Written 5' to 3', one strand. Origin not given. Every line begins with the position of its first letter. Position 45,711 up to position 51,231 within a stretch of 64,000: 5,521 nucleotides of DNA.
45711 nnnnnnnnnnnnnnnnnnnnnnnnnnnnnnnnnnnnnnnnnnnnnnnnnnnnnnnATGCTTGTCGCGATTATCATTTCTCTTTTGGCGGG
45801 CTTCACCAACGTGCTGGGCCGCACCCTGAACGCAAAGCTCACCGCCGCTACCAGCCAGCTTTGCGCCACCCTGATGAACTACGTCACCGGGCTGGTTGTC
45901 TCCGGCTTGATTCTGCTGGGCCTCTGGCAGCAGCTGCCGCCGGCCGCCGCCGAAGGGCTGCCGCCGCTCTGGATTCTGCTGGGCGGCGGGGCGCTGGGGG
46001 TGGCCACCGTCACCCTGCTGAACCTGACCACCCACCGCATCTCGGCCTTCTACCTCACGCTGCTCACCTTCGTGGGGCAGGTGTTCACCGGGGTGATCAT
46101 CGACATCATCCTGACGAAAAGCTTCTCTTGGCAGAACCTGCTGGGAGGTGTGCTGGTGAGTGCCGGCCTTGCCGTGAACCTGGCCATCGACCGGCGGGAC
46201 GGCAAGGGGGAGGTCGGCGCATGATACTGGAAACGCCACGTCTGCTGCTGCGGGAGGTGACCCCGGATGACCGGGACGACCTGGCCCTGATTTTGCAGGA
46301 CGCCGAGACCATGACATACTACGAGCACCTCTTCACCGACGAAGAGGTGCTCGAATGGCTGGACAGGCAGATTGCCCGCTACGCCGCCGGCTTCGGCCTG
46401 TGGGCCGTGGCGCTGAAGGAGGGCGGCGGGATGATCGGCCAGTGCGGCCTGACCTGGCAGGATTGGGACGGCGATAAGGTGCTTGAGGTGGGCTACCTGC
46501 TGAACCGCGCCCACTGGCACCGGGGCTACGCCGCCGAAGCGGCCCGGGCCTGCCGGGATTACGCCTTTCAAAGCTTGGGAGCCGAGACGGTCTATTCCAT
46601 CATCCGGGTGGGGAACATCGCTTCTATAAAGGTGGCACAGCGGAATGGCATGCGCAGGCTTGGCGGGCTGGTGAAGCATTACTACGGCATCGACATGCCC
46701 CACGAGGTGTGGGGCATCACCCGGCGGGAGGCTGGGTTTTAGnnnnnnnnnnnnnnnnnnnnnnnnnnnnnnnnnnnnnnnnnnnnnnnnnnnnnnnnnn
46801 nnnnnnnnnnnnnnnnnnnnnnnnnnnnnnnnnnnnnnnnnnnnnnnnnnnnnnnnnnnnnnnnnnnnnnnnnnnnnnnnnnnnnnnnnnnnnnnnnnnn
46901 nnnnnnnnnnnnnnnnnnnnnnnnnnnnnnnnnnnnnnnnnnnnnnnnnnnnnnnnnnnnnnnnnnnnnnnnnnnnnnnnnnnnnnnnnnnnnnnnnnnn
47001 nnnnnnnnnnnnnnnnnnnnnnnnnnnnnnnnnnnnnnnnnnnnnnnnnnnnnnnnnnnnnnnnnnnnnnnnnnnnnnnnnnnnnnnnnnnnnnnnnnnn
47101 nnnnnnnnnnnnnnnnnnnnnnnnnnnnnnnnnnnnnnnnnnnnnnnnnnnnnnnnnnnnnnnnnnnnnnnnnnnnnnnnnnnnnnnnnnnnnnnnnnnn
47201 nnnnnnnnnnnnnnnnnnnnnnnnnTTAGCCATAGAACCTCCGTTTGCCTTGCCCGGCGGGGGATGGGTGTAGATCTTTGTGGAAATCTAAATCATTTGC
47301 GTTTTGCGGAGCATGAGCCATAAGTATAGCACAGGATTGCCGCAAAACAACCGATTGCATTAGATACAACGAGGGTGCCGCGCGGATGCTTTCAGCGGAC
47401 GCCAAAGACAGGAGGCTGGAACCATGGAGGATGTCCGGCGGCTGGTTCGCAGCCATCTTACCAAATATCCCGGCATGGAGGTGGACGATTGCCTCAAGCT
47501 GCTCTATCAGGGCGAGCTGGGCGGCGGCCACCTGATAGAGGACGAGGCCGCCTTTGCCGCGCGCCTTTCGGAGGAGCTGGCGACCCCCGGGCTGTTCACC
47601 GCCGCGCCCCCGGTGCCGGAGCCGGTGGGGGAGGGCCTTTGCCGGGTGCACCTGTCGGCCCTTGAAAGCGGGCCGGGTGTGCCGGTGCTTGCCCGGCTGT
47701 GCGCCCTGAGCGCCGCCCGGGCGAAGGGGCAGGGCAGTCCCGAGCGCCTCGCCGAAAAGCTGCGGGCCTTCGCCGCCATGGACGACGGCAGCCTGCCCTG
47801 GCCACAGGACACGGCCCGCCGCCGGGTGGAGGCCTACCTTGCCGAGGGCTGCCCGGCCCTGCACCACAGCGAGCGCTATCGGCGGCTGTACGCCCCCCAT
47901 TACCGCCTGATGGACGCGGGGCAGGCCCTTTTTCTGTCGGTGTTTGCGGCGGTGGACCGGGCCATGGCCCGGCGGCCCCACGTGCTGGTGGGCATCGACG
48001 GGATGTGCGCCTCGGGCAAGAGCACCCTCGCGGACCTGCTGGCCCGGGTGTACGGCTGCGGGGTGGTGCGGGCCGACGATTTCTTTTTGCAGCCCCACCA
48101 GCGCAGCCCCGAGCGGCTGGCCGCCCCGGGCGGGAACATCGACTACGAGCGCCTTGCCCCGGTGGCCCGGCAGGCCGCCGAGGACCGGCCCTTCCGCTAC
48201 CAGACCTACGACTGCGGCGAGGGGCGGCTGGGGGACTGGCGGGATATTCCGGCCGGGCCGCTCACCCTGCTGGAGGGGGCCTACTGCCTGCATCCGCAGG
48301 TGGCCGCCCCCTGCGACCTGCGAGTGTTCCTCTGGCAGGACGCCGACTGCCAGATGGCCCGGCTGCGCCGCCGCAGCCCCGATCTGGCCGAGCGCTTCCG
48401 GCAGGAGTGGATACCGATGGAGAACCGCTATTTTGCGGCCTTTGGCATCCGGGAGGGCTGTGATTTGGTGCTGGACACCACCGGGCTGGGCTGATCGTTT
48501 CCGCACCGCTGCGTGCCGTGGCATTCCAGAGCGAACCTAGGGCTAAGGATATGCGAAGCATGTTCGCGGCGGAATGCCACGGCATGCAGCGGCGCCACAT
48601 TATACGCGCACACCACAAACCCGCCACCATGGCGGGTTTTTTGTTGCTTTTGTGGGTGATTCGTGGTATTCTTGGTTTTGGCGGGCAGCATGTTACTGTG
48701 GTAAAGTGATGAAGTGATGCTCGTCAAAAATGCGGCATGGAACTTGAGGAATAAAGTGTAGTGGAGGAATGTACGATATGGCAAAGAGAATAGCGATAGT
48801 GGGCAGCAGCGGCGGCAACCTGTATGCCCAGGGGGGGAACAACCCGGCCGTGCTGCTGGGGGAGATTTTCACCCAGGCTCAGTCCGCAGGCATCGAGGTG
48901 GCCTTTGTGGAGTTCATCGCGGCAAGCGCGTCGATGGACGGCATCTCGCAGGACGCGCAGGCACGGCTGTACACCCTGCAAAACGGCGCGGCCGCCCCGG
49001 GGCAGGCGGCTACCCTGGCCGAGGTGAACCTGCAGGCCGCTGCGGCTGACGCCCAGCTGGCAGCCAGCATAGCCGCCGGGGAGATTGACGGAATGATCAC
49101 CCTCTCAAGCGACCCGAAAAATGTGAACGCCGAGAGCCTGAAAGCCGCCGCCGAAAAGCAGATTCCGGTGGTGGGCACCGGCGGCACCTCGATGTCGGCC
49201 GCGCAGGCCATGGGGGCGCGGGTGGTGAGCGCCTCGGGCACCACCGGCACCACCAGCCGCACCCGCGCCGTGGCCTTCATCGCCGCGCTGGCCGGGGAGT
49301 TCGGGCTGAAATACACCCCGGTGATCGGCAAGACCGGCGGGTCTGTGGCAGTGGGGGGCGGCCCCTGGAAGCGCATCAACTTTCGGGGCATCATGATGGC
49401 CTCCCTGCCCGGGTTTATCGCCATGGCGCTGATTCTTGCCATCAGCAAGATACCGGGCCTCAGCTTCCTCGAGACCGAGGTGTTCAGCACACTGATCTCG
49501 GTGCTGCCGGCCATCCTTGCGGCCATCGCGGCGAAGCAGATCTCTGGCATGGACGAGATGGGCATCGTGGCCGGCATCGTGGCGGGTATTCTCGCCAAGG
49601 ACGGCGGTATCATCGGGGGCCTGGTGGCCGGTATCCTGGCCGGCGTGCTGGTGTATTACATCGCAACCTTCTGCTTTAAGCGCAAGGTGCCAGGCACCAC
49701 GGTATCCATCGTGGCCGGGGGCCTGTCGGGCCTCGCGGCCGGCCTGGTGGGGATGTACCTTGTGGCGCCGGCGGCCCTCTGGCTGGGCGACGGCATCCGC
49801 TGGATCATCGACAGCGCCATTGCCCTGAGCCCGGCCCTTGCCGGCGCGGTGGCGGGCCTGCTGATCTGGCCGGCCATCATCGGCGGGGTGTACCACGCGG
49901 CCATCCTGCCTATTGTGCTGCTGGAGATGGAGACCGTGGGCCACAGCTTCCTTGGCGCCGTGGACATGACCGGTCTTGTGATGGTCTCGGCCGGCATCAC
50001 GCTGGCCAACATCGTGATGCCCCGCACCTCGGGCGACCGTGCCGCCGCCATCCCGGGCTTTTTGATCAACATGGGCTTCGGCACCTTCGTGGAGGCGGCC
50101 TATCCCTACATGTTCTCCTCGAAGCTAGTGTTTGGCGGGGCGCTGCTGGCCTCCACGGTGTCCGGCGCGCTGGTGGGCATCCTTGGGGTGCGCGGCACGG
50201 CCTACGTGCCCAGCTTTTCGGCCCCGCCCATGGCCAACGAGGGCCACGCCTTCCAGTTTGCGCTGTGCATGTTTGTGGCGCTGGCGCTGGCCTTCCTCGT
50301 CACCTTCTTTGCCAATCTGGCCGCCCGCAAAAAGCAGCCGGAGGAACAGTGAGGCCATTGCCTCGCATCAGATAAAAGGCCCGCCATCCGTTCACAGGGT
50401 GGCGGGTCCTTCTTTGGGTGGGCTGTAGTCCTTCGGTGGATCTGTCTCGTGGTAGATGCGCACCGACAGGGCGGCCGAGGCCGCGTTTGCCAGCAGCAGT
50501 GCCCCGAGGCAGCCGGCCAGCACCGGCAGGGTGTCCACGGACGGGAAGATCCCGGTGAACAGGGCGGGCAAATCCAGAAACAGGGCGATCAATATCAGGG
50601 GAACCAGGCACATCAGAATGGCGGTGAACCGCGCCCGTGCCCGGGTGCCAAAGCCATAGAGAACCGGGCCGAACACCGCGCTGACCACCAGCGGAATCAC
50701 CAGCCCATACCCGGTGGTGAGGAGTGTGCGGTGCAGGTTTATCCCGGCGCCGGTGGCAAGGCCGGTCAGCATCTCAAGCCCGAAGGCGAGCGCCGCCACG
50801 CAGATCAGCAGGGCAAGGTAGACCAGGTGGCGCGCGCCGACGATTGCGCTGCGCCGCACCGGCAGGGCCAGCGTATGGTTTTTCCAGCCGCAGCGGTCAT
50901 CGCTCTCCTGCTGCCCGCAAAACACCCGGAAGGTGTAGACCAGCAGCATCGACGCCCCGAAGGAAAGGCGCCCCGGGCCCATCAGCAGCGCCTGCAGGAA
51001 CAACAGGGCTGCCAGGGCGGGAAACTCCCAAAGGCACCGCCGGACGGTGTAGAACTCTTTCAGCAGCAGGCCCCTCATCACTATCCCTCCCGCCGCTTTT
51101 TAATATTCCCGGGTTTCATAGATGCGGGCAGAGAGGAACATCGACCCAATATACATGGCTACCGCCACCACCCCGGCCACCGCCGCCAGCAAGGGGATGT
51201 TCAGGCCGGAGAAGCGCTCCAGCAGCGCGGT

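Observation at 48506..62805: Five copies of an ~80-90 nt structured repeat with a conserved asymmetric core and compensatory stem changes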

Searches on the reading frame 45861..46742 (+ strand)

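Call 57: search_protein_families(library=pfam, proteins=[window:45861-46742:+], max_evalue=0.01)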
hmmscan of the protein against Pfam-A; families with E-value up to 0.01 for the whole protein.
window:45861-46742:+ (293 aa): 3 families
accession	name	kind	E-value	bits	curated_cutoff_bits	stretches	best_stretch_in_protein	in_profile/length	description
PF13302.13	Acetyltransf_3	-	1e-36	127.1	25.4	1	127-265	1-138/138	Acetyltransferase (GNAT) domain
PF00583.31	Acetyltransf_1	-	1.7e-10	41.6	20.7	1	153-264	11-116/116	Acetyltransferase (GNAT) family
PF13420.13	Acetyltransf_4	-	3.2e-05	24.4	24.3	1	133-273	4-143/155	Acetyltransferase (GNAT) domain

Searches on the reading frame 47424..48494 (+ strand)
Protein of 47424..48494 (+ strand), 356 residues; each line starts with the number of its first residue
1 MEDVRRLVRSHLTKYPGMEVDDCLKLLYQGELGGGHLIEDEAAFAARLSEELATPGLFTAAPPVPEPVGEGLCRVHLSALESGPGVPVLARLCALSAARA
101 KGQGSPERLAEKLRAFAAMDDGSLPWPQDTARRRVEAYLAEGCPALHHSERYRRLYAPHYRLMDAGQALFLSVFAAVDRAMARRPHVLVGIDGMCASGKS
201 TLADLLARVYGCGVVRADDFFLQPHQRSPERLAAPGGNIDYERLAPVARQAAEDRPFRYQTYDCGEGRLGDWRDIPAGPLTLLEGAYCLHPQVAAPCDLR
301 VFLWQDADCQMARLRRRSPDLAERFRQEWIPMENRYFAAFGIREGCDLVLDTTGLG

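Call 10: search_protein_families(library=ncbifam, proteins=[window:47424-48494:+])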
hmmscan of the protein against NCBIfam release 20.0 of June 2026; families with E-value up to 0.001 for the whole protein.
window:47424-48494:+ (356 aa): 3 families
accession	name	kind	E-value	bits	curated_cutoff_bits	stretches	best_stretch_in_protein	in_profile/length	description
NF005115.0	PRK06547.1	equivalog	4.9e-13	48.8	173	1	177-343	6-163/172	hypothetical protein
NF004861.0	PRK06217.1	equivalog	0.00071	19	203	0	191-225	6-40/183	hypothetical protein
TIGR00235.1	udk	equivalog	0.00097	18.8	220.3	0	181-326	1-153/207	uridine kinase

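Call 23: search_protein_families(library=pfam, proteins=[window:47424-48494:+])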
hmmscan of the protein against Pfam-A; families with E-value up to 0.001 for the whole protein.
window:47424-48494:+ (356 aa): 0 families

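Call 57: search_protein_families(library=pfam, proteins=[window:47424-48494:+], max_evalue=0.01)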
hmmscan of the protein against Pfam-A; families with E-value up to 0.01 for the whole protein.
window:47424-48494:+ (356 aa): 3 families
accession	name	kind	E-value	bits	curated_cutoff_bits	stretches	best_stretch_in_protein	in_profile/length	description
PF13671.12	AAA_33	-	0.0063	17.3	27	0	193-253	6-68/143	AAA domain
PF13238.12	AAA_18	-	0.0076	17.1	29.4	0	189-223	1-34/128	AAA domain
PF01121.26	CoaE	-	0.0082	16.3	27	0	188-219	2-32/180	Dephospho-CoA kinase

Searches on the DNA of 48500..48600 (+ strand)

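Call 27: build_rna_model(alignment_id=A2, structure=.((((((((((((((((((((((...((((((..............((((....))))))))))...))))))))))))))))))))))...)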
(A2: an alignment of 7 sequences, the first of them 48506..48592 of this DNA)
Model R1 built from alignment A2 (7 sequences, 92 columns); structure: as given.
model positions 87; base pairs 32; branch points 0; effective number of sequences 1.59; information 0.654 bits per position. Calibrated on 0.2 Mb of random sequence (short: E-values are rough).
structure used (alignment columns):
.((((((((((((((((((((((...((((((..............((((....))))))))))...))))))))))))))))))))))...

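Call 28: search_with_rna_model(model_id=R1, sources=[window, L012, L020], filters=off, max_evalue=10)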
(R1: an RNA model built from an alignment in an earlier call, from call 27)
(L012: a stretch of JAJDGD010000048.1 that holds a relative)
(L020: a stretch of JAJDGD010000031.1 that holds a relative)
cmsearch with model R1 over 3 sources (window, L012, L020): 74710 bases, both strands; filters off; matches with E-value up to 10: 46.
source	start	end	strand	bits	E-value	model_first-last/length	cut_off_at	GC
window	48506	48592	+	98.9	2e-21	1-87/87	no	0.63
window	53214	53300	+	93.1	5e-20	1-87/87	no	0.64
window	55741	55827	-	91.8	1e-19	1-87/87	no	0.66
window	62720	62806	+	90.6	2e-19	1-87/87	no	0.6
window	57330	57416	-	81.6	2.9e-17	1-87/87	no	0.66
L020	5805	5892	+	80.4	5.9e-17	1-87/87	no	0.65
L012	937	1024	-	78.1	2.2e-16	1-87/87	no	0.58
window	48506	48592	-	38.5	8e-07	1-87/87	no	0.63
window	42134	42202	+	29.1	0.00016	1-87/87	no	0.39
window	42134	42202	-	26.7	0.00058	1-87/87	no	0.39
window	53214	53300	-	26.2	0.00079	1-87/87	no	0.64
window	62720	62806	-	23.7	0.0032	1-87/87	no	0.6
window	37751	37798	-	20.8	0.016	1-87/87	no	0.31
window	19419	19467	+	20.1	0.024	1-87/87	no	0.63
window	25031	25069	+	19.6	0.032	1-87/87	no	0.67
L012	2443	2476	-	10.5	4.9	1-87/87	no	0.62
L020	7226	7281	+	9.8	7.6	1-87/87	no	0.75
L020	7226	7281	-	9.7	7.6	1-87/87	no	0.75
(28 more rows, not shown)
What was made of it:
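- Checked: The next best hits score 29 bits or less and are ordinary hairpins (call 28).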

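Call 33: search_with_rna_model(model_id=R1, sources=[L052], filters=off, max_evalue=10)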
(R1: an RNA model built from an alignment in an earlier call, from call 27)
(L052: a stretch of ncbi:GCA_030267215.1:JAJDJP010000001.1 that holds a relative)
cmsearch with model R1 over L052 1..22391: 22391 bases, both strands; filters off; matches with E-value up to 10: 20.
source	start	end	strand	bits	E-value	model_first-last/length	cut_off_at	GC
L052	21367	21410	-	24.5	0.00061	1-87/87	no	0.61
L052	21367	21410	+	23.7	0.00093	1-87/87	no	0.61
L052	2090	2128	-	20.9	0.0045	1-87/87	no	0.67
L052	2090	2128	+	20.9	0.0045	1-87/87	no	0.67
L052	13976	14017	-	18.2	0.021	1-87/87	no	0.52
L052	20215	20250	-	17.6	0.028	1-87/87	no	0.42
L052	20215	20250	+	16.7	0.047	1-87/87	no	0.42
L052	13981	14012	+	14.8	0.14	1-87/87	no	0.59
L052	845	874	+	14.3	0.17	1-87/87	no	0.67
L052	845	874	-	12.3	0.54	1-87/87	no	0.67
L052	16999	17077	-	11.3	0.93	1-87/87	no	0.73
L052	9750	9787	+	11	1.1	1-87/87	no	0.5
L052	2185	2222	-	9.7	2.3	1-87/87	no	0.39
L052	17727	17777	-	9.7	2.4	1-87/87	no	0.53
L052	9750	9787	-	9.6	2.4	1-87/87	no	0.5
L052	11025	11095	-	9.5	2.5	1-87/87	no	0.68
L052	5319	5354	+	9.4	2.7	1-87/87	no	0.5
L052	18322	18354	-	9.3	2.9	1-87/87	no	0.58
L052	18322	18354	+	8.8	3.8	1-87/87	no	0.58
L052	5319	5354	-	8.4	4.9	1-87/87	no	0.5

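Call 47: search_with_rna_model(model_id=R1, sources=[L053, L054, L055, L056], filters=off, max_evalue=1)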
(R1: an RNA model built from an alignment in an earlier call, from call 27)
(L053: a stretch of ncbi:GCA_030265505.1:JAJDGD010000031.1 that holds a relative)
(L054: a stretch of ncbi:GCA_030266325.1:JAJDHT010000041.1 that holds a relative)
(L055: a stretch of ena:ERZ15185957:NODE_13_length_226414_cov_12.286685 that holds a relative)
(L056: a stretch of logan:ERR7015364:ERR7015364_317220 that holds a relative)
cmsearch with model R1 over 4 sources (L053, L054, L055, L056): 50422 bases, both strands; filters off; matches with E-value up to 1: 1.
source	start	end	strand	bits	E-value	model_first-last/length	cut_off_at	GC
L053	9870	9957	+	80.4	4e-17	1-87/87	no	0.65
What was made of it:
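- The element is absent from orthologous operons of relatives, so it is not needed to regulate them (calls 33, 47).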

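Call 54: search_dna_similar(query=window:48500-48600:+, collection=plasmids, mode=distant, max_evalue=1, max_rows=10)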
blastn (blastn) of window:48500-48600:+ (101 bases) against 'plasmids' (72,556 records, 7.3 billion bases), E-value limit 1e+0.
Records with a match: 1; places in all: 1; records where one place covers at least 80% of the query: 0.
Best place of each record, by identity: 90-95% 1.
By first word of the organism name: Shinella 1.
By predicted mobility (MOB-suite, as given by PLSDB): non-mobilizable 1.
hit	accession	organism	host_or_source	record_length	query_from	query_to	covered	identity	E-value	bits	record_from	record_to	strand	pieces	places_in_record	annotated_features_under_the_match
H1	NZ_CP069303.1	Shinella sp. PSBB067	monoisolate,Minnesota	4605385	6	31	26%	92.3%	8e-1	39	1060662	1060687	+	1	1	none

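Call 55: search_dna_similar(query=window:48500-48600:+, collection=phages, mode=distant, max_evalue=1, max_rows=10)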
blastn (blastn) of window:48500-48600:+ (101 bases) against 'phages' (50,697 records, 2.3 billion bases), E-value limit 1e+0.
No match.
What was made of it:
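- Tried and rejected: Copy A against plasmids and phages found nothing (calls 54, 55).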

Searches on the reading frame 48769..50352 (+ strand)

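Call 10: search_protein_families(library=ncbifam, proteins=[window:48769-50352:+])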
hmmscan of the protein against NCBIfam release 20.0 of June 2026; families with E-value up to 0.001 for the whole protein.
window:48769-50352:+ (527 aa): 1 family
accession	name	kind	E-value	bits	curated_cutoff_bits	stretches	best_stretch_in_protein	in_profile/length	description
TIGR01996.1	PTS-II-BC-sucr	equivalog_domain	1.9e-07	30.1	559.3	1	286-514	230-460/461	sucrose-specific PTS transporter subunit IIBC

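Call 23: search_protein_families(library=pfam, proteins=[window:48769-50352:+])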
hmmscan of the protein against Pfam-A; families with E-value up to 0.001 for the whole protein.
window:48769-50352:+ (527 aa): 0 families

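Call 57: search_protein_families(library=pfam, proteins=[window:48769-50352:+], max_evalue=0.01)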
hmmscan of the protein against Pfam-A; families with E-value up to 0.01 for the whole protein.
window:48769-50352:+ (527 aa): 0 families

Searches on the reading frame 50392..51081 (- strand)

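Call 57: search_protein_families(library=pfam, proteins=[window:50392-51081:-], max_evalue=0.01)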
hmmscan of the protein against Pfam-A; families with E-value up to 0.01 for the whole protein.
window:50392-51081:- (229 aa): 1 family
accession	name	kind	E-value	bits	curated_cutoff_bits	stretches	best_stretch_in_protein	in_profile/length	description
PF13346.12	ABC2_membrane_5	-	2.9e-19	69.9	25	1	4-210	1-204/205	ABC-2 family transporter protein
